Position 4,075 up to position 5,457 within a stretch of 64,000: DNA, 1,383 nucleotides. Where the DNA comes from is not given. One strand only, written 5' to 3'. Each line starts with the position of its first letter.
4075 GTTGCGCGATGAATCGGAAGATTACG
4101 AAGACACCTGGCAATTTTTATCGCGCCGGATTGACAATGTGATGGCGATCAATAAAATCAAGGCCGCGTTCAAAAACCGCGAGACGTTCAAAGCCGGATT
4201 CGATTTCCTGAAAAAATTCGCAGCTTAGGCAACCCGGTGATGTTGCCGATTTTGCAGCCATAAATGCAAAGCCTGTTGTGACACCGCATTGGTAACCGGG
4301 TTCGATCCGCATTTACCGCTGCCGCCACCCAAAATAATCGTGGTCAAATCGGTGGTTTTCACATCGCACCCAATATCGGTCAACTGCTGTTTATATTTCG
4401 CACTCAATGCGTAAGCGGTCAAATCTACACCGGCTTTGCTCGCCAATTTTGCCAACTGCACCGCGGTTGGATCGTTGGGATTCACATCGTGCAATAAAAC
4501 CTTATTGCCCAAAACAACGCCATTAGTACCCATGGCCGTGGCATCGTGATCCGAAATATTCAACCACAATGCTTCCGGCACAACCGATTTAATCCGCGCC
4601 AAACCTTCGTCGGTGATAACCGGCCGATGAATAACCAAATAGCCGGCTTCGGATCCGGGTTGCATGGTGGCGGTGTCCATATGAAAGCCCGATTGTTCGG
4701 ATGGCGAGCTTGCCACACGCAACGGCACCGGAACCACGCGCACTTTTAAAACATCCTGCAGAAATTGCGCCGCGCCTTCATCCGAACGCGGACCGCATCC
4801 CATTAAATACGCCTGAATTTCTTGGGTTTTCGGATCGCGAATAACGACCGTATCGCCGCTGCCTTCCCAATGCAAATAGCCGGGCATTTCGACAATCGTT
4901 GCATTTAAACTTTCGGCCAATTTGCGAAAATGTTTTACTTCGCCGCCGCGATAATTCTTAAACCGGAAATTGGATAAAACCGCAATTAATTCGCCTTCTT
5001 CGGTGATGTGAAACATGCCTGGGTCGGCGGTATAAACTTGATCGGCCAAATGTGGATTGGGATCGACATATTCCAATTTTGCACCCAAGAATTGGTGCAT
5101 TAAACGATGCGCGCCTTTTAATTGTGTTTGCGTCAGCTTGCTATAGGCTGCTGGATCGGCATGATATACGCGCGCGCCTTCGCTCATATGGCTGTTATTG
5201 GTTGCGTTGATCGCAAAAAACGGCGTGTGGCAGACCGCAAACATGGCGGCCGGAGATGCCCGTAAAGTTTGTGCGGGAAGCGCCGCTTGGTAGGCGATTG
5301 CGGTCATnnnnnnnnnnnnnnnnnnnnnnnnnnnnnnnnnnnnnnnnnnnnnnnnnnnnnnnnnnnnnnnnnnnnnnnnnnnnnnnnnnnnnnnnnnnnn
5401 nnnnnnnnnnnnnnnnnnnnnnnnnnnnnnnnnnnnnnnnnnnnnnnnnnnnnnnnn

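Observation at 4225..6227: argR divergently paired with an amidinotransferase-fold enzyme and a coupled small ORF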

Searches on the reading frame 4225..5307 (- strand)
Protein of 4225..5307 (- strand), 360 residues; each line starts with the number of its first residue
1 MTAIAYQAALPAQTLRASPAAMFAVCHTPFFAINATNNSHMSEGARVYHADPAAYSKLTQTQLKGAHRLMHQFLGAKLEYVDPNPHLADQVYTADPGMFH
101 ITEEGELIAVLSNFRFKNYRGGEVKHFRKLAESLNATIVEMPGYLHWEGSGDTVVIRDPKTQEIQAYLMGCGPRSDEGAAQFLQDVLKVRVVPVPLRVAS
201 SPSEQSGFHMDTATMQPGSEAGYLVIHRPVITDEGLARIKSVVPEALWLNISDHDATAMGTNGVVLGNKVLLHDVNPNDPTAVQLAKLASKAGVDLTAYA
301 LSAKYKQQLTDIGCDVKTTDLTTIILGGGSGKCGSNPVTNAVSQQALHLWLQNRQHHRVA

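Call 3: search_protein_families(library=pfam, proteins=[window:4225-5307:-], max_evalue=1)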
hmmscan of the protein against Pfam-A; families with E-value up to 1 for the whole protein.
window:4225-5307:- (360 aa): 1 family
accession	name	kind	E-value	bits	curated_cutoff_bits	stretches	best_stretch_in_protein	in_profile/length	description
PF19420.4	DDAH_eukar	-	0.00068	19.4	23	1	84-334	54-286/291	N,N dimethylarginine dimethylhydrolase, eukaryotic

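Call 4: search_protein_families(library=ncbifam, proteins=[window:4225-5307:-], max_evalue=1)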
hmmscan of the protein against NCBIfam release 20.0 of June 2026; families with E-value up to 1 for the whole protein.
window:4225-5307:- (360 aa): 3 families
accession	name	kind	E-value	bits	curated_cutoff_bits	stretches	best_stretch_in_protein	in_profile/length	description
NF052232.1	Arg_dihydro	equivalog_domain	1e-19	70.8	450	2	57-276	33-231/266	arginine dihydrolase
NF052231.1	bifunc_ArgZ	exception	1.1e-18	66.8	1025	2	59-277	37-234/696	bifunctional arginine dihydrolase/ornithine cyclodeaminase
NF045659.1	DiMArgaseDdahMtb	equivalog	1.8e-16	60.2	300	1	12-274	15-245/283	dimethylargininase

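Call 5: search_solved_structures(query=window:4225-5307:-, max_evalue=1, show_alignments=3)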
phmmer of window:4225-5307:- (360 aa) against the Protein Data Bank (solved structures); distinct sequences matched with E-value up to 1: 8.
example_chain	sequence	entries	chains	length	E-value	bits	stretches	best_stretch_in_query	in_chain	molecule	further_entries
6jv0_A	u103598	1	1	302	1e-08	37.9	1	70-273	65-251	Sll1336 protein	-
6juz_A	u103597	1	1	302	1.4e-08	37.4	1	70-272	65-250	Sll1336 protein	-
6lrf_A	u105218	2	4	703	1.1e-07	34.5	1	65-270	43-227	Alr4995 protein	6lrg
6juy_A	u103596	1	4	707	1.3e-07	34.3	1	76-272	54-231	Sll1336 protein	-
6jv1_A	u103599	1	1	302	2e-07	33.6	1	70-273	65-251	Sll1336 protein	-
6lrh_A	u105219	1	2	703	1.8e-06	30.5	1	65-268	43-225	Alr4995 protein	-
7qvx_B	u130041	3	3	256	0.047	16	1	177-256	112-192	Capsid protein VP2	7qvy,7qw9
1a5d_A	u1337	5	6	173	0.091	15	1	71-129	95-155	GAMMAE CRYSTALLIN | Gamma crystallin E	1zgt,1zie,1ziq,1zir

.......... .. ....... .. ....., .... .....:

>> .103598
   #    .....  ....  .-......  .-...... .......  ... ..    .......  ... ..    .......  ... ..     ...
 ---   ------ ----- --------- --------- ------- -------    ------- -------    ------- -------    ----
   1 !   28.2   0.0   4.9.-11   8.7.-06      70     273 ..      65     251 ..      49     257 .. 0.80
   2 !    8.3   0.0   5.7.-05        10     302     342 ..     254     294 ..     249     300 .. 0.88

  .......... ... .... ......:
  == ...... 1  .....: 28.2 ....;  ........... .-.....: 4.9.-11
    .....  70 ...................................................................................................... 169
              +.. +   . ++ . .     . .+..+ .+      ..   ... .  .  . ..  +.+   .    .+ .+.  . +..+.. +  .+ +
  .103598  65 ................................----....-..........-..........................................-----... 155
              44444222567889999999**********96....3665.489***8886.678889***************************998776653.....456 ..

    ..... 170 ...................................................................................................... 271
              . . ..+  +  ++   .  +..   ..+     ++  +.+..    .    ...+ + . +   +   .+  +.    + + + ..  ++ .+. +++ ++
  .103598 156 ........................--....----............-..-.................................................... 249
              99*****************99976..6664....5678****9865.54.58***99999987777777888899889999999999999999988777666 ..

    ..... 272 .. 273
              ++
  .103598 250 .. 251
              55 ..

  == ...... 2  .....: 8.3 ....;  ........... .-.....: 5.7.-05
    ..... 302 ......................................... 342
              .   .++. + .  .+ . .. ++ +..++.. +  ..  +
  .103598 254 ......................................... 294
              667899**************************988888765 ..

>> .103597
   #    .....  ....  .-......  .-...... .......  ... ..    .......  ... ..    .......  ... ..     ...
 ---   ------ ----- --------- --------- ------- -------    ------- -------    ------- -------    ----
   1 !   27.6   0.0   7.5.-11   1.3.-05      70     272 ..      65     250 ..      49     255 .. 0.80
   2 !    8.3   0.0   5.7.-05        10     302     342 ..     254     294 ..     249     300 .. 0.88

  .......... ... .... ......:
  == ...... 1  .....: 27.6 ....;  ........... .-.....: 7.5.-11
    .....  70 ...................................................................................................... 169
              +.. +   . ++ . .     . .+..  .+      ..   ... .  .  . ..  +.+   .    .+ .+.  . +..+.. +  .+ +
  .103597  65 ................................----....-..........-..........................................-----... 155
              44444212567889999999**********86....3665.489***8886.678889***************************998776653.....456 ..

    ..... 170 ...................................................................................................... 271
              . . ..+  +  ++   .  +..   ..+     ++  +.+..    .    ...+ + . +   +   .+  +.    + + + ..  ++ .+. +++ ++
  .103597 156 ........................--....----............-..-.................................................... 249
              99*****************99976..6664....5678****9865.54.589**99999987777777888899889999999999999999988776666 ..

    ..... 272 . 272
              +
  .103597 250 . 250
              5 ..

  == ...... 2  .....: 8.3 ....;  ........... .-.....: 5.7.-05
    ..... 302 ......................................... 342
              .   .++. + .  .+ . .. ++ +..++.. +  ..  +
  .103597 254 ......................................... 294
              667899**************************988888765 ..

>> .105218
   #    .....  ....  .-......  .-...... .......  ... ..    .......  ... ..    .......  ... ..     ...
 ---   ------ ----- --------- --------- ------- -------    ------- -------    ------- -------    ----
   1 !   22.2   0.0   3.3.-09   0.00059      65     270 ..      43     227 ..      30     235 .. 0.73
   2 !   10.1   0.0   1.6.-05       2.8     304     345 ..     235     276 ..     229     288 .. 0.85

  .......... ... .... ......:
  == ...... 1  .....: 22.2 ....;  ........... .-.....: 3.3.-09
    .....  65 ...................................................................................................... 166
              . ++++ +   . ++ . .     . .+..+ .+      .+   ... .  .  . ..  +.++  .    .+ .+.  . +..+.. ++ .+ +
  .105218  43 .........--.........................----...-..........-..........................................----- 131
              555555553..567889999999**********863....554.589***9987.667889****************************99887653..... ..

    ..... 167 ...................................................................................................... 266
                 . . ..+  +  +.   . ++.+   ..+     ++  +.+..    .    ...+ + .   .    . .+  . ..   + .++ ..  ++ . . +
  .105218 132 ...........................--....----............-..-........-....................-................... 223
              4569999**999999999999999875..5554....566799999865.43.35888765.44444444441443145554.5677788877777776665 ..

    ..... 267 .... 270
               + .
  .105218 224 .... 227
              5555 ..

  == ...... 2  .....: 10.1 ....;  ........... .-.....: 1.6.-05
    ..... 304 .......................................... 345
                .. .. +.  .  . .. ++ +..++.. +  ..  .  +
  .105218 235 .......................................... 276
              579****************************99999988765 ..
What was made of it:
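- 4309..4311 (-): Codon of Cys333, the predicted catalytic nucleophile, aligned with ArgZ Cys264. Aligned to ArgZ GGAAKC (call 5).
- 4675..4683 (-): Codons of His209-Met-Asp211 (HxD), aligned with ArgZ His168 and Asp170. Alignment in call 5.
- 5023..5025 (-): Codon of Asp95, the guanidino-binding position. It is Asn71 in ArgZ and Asn in CtlX. Alignment to ArgZ wild type (TAN) and the N71S mutant 6juz (TAS) (call 5).
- On Arginine dihydrolase ArgZ/AgrE (NF052232 / NF052231): Asp95 aligns with Asn71 (call 5).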

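Call 7: find_homologous_proteins(query=window:4225-5307:-)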
Query window:4225-5307:- (360 aa): 6 proteins with E <= 0.001 among 3004 candidates.
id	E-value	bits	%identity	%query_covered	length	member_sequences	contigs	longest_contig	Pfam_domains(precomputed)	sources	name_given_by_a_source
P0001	2.2e-241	818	100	100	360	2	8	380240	-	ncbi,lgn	-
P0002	7.6e-212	721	89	99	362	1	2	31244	-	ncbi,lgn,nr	ncbi:MAG: hypothetical protein EYC62_06815 [Alphaproteobacteria bacterium]|nr:MAG: hypothetical prot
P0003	2.5e-139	482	64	96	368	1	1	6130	-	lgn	-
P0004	4.1e-139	482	69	86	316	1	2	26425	-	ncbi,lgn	-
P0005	4.9e-126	439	59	96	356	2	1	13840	-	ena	-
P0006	1.4e-5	42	26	88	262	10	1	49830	PF19420.6,PF02274.23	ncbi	-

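Call 9: find_encoding_contigs(protein=P0002, flank=6000, max_places=2)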
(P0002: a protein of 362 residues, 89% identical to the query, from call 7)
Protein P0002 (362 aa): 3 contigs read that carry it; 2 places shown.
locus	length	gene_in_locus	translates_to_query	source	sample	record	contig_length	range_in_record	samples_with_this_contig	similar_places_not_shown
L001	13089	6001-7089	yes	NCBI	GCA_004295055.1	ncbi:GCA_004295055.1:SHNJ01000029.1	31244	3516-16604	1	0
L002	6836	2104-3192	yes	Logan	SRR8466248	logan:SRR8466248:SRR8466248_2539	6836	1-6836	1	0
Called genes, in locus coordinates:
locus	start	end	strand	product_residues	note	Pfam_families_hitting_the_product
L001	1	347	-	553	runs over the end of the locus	-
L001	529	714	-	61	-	PF04325:DUF465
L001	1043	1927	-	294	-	PF00497:SBP_bac_3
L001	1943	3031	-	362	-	PF00365:PFK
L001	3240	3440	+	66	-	PF04325:DUF465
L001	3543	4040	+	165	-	PF00731:AIRC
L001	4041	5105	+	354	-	PF22660:RS_preATP-grasp-like, PF02222:ATP-grasp, PF07478:Dala_Dala_lig_C (weak), PF17769:PurK_C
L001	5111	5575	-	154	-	PF01316:Arg_repressor, PF02863:Arg_repressor_C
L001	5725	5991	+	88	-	-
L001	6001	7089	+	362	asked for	-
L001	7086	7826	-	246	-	PF08511:COQ9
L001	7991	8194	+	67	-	PF01165:Ribosomal_S21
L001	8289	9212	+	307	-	PF03547:Mem_trans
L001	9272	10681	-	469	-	PF02233:PNTB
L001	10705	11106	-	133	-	PF12769:PNTB_4TM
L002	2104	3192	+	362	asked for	-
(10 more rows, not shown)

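Call 10: find_encoding_contigs(protein=P0003, flank=6000, max_places=2)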
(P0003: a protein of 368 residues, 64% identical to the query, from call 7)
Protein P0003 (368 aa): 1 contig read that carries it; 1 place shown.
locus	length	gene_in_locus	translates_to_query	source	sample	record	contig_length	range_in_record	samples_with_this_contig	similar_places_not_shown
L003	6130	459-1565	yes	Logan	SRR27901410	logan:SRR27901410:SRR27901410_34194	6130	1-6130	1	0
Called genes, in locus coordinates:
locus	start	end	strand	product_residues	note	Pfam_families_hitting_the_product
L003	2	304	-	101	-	?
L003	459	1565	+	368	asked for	-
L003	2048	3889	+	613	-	PF08811:DUF1800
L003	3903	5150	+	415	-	PF07394:DUF1501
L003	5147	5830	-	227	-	PF08511:COQ9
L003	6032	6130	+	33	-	?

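Call 11: find_encoding_contigs(protein=P0004, flank=6000, max_places=2)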
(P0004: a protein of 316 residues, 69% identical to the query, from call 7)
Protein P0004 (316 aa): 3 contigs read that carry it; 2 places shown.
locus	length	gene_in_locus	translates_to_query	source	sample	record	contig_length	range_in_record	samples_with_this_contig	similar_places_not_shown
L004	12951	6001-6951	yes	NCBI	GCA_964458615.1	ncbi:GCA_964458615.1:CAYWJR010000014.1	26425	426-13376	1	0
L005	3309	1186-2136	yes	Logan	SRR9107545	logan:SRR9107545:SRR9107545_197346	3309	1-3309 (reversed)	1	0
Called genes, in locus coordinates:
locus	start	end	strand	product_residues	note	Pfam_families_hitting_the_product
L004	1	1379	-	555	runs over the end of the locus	-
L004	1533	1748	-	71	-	PF04325:DUF465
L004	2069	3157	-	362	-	PF00365:PFK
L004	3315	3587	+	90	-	PF04325:DUF465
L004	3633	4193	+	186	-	PF00731:AIRC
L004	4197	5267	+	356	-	PF22660:RS_preATP-grasp-like, PF02222:ATP-grasp, PF07478:Dala_Dala_lig_C (weak), PF17769:PurK_C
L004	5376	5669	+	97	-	-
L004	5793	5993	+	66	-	-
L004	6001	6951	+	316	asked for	-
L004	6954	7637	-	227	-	PF08511:COQ9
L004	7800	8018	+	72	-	PF01165:Ribosomal_S21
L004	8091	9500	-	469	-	PF02233:PNTB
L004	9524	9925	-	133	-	PF12769:PNTB_4TM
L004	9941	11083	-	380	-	PF05222:AlaDh_PNT_N, PF01262:AlaDh_PNT_C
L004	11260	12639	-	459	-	PF03109:ABC1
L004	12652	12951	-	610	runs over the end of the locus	PF08439:Peptidase_M3_N, PF01432:Peptidase_M3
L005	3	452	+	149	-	?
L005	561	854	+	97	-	-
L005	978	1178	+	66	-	-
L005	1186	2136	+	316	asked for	-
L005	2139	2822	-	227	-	PF08511:COQ9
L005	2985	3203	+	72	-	PF01165:Ribosomal_S21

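Call 12: find_encoding_contigs(protein=P0005, flank=6000, max_places=2)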
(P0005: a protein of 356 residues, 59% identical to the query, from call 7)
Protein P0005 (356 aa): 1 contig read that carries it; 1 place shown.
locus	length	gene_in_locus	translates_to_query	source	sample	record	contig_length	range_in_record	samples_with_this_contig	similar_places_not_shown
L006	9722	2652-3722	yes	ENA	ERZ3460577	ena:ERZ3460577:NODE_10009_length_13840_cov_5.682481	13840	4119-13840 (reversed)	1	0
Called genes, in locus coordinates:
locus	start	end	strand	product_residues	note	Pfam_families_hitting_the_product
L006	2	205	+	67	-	?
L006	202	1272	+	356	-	PF22660:RS_preATP-grasp-like, PF02222:ATP-grasp, PF17769:PurK_C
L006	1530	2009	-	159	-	PF01316:Arg_repressor, PF02863:Arg_repressor_C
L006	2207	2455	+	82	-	-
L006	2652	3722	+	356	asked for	-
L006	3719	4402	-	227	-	PF08511:COQ9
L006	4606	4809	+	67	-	PF01165:Ribosomal_S21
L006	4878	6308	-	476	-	PF02233:PNTB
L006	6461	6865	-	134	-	PF12769:PNTB_4TM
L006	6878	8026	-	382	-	PF05222:AlaDh_PNT_N, PF01262:AlaDh_PNT_C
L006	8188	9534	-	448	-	PF03109:ABC1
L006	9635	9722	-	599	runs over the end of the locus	PF08439:Peptidase_M3_N, PF01432:Peptidase_M3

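Call 21: search_protein_representatives(alignment_id=A1)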
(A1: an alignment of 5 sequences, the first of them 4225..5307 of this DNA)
Query: 5 sequences, 356 profile positions. Proteins with E-value up to 0.001 (for the whole library): 250; up to 1e-10: 23; up to 1e-30: 2. The best 150 are listed.
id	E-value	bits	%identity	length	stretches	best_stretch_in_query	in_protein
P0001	3.9e-210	713.8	-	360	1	1-356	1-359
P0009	1.2e-89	317.4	-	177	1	180-356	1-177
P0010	5.6e-27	111.3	-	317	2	24-272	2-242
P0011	1.4e-22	96.9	-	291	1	20-271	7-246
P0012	3.2e-18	82.5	-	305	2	23-270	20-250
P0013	1.6e-15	73.6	-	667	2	74-313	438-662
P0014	9.8e-15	71.1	-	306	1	60-279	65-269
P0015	3.0e-14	69.5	-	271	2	46-270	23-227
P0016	9.4e-14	67.8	-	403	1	33-260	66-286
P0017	1.0e-12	64.4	-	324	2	21-279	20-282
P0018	1.6e-12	63.7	-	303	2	33-273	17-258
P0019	2.2e-12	63.3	-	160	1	13-152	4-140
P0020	2.7e-12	63.0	-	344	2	15-274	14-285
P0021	3.0e-12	62.9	-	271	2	57-270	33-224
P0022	3.6e-12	62.6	-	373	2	33-272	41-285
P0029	5.9e-11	58.6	-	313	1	20-278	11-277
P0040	9.1e-10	54.7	-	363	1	21-264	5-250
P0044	1.8e-09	53.7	-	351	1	11-336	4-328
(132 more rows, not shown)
